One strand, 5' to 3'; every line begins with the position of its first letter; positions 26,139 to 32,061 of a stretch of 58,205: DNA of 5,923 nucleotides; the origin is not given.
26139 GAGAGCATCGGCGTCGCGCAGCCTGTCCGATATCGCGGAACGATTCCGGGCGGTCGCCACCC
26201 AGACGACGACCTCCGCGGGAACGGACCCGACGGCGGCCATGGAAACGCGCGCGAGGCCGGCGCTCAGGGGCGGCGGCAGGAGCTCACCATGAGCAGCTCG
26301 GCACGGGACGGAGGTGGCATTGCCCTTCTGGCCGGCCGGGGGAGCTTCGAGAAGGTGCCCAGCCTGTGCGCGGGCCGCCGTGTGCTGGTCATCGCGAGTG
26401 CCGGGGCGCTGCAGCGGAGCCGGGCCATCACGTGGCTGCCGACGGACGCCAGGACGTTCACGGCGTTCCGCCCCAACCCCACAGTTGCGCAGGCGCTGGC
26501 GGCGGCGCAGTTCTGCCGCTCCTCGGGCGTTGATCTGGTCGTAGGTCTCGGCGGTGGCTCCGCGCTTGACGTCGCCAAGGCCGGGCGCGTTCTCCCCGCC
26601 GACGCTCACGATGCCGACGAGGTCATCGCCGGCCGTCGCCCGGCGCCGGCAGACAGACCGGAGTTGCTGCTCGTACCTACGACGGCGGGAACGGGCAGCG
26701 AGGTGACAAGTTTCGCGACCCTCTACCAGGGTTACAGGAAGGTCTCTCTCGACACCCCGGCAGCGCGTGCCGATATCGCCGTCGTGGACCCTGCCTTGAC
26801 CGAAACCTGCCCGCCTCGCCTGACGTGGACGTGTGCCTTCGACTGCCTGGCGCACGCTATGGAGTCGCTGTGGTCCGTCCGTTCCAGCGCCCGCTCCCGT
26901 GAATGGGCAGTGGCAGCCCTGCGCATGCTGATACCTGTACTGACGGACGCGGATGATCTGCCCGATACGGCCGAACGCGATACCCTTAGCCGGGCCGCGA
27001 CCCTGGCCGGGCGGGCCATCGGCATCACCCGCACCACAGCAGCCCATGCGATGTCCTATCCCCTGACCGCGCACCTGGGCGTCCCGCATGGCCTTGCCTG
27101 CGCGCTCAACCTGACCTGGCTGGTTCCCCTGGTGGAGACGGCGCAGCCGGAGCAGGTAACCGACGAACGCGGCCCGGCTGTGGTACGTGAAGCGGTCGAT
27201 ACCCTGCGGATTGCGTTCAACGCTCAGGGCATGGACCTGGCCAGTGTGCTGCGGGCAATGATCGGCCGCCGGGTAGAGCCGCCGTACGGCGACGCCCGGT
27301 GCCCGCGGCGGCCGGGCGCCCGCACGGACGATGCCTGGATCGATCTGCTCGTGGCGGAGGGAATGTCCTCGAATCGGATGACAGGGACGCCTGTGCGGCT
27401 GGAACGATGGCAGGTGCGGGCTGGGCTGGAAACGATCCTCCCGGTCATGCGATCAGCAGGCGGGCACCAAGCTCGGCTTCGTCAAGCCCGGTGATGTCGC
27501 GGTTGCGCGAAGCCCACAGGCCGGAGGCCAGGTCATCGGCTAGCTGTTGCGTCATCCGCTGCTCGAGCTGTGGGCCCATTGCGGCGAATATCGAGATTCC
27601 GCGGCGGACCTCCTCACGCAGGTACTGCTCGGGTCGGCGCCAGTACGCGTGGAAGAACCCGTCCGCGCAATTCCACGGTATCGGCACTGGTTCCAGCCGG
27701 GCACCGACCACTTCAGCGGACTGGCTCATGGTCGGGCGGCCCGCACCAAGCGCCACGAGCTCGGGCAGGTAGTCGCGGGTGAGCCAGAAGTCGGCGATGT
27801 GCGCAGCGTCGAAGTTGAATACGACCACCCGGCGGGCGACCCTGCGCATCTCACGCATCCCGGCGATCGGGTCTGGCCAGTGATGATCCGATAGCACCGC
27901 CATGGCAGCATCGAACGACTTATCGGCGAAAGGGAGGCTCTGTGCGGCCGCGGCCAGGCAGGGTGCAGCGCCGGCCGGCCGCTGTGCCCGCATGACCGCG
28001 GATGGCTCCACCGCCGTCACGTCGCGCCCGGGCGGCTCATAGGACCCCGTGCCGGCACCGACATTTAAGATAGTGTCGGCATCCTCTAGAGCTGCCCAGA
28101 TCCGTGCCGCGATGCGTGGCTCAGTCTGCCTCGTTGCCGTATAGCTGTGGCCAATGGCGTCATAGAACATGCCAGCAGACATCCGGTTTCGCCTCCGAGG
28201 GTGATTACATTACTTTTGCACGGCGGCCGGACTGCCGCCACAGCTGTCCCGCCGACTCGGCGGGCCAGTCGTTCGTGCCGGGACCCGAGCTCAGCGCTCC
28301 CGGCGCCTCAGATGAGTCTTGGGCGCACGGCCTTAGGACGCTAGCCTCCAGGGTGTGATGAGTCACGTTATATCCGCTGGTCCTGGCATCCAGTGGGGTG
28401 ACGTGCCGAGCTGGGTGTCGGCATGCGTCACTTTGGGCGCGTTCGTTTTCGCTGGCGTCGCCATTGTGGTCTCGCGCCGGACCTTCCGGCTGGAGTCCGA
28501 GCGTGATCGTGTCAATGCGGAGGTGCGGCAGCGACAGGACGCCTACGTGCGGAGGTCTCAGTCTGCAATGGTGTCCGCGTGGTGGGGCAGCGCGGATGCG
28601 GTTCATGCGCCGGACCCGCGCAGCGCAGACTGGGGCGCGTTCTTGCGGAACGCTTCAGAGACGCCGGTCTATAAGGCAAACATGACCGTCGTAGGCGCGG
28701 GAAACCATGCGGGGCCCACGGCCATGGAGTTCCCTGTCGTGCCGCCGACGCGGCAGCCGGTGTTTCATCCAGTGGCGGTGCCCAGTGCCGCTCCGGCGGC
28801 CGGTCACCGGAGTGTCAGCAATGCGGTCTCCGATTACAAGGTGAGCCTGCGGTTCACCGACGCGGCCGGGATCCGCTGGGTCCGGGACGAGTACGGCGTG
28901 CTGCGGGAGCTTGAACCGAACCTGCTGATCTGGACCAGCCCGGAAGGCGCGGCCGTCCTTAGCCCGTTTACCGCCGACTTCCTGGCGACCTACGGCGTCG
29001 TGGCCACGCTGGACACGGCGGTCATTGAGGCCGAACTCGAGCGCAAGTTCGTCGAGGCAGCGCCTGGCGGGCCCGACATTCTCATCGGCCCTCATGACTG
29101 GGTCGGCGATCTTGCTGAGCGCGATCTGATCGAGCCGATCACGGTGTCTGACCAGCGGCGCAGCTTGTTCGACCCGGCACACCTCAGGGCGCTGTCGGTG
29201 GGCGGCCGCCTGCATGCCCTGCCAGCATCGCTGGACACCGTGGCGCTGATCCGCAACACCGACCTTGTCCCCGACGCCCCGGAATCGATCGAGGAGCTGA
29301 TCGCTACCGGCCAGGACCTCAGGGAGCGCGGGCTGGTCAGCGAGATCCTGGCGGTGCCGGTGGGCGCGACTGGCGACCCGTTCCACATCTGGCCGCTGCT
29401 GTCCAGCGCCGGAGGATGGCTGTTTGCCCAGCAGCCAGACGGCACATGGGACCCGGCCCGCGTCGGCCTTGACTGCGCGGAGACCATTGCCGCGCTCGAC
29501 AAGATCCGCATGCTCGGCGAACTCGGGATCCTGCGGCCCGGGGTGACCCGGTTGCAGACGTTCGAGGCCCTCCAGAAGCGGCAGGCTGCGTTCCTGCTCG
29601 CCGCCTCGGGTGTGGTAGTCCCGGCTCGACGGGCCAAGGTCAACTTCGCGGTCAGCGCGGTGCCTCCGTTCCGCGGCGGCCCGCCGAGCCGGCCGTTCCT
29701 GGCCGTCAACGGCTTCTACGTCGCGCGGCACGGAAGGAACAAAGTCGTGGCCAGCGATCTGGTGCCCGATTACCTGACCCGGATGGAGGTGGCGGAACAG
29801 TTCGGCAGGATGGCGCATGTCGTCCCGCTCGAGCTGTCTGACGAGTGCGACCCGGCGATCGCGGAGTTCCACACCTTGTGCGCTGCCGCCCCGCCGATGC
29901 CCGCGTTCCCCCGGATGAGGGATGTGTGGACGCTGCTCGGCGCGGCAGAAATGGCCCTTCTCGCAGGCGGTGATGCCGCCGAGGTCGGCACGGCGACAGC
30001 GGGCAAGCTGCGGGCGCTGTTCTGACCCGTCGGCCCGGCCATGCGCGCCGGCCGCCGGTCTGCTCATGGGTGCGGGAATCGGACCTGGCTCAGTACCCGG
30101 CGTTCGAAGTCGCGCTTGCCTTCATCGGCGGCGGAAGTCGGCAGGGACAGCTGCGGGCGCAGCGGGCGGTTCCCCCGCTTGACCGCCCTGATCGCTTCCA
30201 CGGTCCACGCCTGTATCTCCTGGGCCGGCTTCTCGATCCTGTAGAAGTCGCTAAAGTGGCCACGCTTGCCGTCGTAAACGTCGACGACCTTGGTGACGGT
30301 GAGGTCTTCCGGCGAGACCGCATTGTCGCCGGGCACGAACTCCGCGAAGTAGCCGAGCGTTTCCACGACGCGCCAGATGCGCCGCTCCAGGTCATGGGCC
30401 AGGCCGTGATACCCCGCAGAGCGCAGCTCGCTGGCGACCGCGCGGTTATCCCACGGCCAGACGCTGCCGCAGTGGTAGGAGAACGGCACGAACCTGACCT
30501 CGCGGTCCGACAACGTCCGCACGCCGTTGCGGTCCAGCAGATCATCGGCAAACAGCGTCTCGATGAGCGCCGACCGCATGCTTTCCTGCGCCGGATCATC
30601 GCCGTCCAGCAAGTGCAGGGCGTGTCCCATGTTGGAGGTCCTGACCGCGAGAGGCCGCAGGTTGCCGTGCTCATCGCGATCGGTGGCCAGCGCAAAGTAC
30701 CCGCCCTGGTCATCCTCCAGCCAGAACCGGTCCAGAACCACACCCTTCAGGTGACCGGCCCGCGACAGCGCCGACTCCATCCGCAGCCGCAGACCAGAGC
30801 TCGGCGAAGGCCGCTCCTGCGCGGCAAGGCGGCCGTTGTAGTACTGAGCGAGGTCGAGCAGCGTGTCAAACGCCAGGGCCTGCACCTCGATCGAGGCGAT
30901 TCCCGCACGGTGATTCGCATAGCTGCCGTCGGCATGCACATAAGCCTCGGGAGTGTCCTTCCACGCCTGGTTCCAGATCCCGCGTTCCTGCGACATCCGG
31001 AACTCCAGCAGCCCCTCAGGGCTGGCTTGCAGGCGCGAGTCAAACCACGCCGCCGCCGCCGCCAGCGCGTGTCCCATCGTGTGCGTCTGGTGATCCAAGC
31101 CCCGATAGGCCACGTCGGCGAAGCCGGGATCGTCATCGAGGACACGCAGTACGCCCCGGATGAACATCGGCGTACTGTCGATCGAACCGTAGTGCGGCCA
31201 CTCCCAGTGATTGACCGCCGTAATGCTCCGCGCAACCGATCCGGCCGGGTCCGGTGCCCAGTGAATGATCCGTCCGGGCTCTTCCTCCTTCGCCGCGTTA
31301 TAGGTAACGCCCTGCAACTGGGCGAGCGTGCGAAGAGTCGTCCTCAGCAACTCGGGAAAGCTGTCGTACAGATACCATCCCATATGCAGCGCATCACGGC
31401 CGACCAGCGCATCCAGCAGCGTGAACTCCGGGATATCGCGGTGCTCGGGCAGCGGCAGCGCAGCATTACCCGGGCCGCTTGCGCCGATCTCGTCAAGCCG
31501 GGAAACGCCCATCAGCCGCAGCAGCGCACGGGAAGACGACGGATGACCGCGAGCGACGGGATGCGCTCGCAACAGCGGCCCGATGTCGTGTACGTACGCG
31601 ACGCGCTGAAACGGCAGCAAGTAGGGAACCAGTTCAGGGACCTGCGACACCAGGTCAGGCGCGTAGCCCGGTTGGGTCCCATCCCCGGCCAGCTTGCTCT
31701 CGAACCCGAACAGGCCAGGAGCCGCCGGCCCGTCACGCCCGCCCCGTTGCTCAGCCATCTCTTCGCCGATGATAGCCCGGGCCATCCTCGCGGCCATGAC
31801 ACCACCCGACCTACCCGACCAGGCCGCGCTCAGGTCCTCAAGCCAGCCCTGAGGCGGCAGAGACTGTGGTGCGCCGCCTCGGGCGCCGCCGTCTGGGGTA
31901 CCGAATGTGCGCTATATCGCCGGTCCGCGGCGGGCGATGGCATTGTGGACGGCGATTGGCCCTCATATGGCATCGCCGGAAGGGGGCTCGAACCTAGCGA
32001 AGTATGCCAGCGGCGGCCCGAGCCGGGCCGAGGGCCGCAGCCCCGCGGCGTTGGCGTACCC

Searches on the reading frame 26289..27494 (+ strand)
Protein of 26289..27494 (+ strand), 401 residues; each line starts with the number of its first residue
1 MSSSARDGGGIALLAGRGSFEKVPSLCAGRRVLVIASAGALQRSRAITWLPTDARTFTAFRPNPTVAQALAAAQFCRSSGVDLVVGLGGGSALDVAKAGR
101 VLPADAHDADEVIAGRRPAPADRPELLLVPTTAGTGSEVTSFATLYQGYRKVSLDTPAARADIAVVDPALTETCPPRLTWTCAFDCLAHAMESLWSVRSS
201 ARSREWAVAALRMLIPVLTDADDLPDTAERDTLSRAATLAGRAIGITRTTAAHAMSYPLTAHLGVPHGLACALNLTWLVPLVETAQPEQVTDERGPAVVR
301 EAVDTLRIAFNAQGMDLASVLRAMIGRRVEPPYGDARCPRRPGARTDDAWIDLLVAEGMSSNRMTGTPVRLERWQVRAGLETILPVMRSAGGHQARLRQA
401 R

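Call 5: search_protein_families(library=pfam, proteins=[window:26289-27494:+], max_evalue=0.01)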
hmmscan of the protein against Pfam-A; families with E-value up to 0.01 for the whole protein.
window:26289-27494:+ (401 aa): 3 families
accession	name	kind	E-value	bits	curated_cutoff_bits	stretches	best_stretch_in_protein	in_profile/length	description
PF00465.25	Fe-ADH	-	1.1e-31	110.1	31.3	1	14-168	5-168/168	Iron-containing alcohol dehydrogenase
PF25137.1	ADH_Fe_C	-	6.3e-17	62.4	27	1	183-289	5-112/194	Fe-containing alcohol dehydrogenase family, C-terminal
PF13685.12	Fe-ADH_2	-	9.1e-05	22.9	28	1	55-98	50-92/149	Iron-containing alcohol dehydrogenase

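Call 14: search_protein_families(library=ncbifam, proteins=[window:26289-27494:+], max_evalue=0.00001)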
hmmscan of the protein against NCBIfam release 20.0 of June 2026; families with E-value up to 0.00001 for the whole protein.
window:26289-27494:+ (401 aa): 14 families
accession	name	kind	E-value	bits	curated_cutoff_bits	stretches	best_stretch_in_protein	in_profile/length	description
TIGR03405.1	Phn_Fe-ADH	equivalog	1.3e-54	185.3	423.7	1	14-280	8-286/355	iron-containing alcohol dehydrogenase PsrA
NF041833.1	Fe_ADH_ErcA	equivalog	3e-35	122.1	550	1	52-281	59-290/382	alcohol dehydrogenase-like regulatory protein ErcA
NF010378.0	PRK13805.1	equivalog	3.3e-34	117.9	951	1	53-279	514-754/872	bifunctional acetaldehyde-CoA/alcohol dehydrogenase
NF053866.1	CholDhdGbsBBac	equivalog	3.1e-30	105.1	550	1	53-289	67-308/392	choline dehydrogenase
TIGR02638.1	lactal_redase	equivalog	3.7e-29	101.7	523.15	1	57-278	63-288/379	lactaldehyde reductase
NF050025.1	SulfAcetaldRedSarD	equivalog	1.5e-27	96.5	700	1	66-324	73-331/385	sulfoacetaldehyde reductase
NF007911.0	PRK10624.1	equivalog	2e-26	92.9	537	1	57-278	64-287/382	lactaldehyde reductase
NF058672.1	4HyButDHCUPNE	equivalog_domain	1.3e-25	90.4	500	1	35-303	40-310/378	4-hydroxybutyrate dehydrogenase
NF011998.0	PRK15454.1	equivalog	2.9e-25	88.8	556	1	61-276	87-304/395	ethanolamine utilization ethanol dehydrogenase EutG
NF007363.0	PRK09860.1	equivalog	1.7e-20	73.5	581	1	57-276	65-286/383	L-threonine dehydrogenase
TIGR04266.1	NDMA_methanol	equivalog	7.6e-18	64.5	625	1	60-276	74-297/420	NDMA-dependent methanol dehydrogenase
NF041822.1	daptide_DH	equivalog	3.2e-17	62.5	300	1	61-236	37-221/363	daptide-type RiPP biosynthesis dehydogenase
NF011717.0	PRK15138.1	equivalog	1.5e-10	40.7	645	1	30-276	30-290/387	alcohol dehydrogenase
NF006941.0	PRK09423.1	subfamily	4.3e-06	25.8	336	0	56-198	60-184/367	glycerol dehydrogenase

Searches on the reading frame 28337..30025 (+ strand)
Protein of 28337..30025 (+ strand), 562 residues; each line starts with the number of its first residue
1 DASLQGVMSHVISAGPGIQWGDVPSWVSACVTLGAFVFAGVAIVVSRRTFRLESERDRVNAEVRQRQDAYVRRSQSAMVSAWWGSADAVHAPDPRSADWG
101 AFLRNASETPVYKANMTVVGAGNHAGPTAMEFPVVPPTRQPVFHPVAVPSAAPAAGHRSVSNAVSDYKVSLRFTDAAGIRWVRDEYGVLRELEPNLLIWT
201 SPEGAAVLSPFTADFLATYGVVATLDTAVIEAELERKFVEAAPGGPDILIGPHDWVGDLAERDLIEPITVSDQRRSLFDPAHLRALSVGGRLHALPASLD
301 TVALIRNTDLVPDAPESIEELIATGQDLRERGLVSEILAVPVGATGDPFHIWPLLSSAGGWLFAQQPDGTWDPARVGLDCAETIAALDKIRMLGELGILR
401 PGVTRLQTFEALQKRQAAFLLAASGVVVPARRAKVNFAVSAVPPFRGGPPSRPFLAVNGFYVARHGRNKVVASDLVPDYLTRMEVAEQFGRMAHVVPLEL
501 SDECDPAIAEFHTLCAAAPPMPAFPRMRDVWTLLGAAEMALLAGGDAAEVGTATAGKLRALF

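Call 7: search_protein_families(library=pfam, proteins=[window:28337-30025:+], max_evalue=0.001)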
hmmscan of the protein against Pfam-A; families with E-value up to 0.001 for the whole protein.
window:28337-30025:+ (562 aa): 2 families
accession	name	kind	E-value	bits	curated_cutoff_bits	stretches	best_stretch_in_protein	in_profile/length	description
PF13416.11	SBP_bac_8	-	9e-13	49.1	27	1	214-497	5-260/279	Bacterial extracellular solute-binding protein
PF01547.30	SBP_bac_1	-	2.6e-08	34.7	26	1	241-482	45-302/307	Bacterial extracellular solute-binding protein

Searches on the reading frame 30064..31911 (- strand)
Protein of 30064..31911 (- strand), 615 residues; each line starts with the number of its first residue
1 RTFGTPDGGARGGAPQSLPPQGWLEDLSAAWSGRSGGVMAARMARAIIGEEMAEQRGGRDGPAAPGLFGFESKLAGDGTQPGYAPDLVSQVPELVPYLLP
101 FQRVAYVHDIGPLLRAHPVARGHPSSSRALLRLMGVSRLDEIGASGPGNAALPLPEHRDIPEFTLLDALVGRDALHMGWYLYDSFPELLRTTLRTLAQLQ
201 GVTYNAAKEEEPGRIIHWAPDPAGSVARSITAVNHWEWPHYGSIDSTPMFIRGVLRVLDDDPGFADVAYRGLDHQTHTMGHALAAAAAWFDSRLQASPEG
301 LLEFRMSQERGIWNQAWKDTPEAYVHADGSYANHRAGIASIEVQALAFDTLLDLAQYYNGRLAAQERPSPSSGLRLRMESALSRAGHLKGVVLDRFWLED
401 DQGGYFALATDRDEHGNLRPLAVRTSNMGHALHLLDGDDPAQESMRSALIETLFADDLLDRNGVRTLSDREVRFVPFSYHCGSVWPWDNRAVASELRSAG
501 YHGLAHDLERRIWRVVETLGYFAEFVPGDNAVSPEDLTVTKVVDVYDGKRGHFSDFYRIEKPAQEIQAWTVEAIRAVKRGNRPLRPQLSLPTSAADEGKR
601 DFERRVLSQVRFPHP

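Call 7: search_protein_families(library=pfam, proteins=[window:30064-31911:-], max_evalue=0.001)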
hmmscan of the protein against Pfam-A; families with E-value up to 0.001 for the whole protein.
window:30064-31911:- (615 aa): 1 family
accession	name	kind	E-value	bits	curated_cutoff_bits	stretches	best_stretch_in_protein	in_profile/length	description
PF22422.2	MGH1-like_GH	-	1.6e-06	28.4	27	1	383-525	204-339/356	Mannosylglycerate hydrolase MGH1-like glycoside hydrolase domain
